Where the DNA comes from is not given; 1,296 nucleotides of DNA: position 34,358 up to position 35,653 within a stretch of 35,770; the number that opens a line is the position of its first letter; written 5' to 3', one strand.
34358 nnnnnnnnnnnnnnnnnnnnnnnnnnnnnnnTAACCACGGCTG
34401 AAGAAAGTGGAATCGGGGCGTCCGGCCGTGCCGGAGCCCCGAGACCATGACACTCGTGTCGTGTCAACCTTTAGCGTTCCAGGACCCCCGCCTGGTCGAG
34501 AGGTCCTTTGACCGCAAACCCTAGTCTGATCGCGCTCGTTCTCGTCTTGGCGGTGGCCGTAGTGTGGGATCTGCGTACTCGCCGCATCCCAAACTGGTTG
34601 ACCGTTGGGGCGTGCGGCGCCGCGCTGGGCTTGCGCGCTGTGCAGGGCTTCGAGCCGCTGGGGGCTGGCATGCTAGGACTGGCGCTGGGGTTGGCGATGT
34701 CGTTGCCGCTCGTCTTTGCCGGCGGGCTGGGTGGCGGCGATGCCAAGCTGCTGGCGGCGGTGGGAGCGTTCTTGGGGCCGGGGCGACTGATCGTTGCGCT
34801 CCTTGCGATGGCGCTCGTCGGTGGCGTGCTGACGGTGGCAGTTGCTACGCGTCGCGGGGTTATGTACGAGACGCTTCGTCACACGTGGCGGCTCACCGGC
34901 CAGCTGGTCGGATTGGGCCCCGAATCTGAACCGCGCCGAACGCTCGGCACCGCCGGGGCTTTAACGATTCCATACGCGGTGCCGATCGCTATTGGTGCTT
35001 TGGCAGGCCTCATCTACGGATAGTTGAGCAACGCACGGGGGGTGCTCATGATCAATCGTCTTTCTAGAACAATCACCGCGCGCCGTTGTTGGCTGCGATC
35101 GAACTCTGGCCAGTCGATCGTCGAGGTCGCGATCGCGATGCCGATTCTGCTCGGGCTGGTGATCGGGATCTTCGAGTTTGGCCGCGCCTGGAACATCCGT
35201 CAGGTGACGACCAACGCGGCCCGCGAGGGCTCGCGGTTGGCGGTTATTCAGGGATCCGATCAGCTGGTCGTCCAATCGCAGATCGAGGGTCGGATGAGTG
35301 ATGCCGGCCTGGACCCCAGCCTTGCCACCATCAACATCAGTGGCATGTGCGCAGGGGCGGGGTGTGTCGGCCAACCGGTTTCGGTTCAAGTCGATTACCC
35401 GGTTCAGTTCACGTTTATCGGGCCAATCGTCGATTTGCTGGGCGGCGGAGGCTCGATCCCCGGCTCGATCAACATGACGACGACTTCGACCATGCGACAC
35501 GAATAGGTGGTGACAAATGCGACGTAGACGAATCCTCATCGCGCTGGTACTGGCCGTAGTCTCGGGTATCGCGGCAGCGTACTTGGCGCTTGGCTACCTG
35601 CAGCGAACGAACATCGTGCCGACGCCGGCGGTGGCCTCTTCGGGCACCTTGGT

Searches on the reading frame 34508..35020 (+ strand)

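Call 5: search_protein_families(library=pfam, proteins=[window:34508-35020:+], max_evalue=0.01)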
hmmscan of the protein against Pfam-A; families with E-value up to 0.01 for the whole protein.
window:34508-35020:+ (171 aa): 1 family
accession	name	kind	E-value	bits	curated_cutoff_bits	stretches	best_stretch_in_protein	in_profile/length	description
PF01478.23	Peptidase_A24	-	1.7e-18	67.4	26.5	1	8-109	1-103/104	Type IV leader peptidase family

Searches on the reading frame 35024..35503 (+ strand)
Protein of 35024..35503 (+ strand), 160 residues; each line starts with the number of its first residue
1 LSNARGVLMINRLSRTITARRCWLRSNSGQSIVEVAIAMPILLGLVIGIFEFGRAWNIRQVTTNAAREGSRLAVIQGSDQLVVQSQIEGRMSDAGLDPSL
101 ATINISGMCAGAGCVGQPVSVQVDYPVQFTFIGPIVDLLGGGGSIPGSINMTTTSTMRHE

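Call 5: search_protein_families(library=pfam, proteins=[window:35024-35503:+], max_evalue=0.01)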
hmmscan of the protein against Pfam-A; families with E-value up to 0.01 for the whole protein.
window:35024-35503:+ (160 aa): 1 family
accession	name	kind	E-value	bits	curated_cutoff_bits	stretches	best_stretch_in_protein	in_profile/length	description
PF07811.17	TadE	-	7.7e-14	52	22.9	1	29-71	1-43/43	TadE-like protein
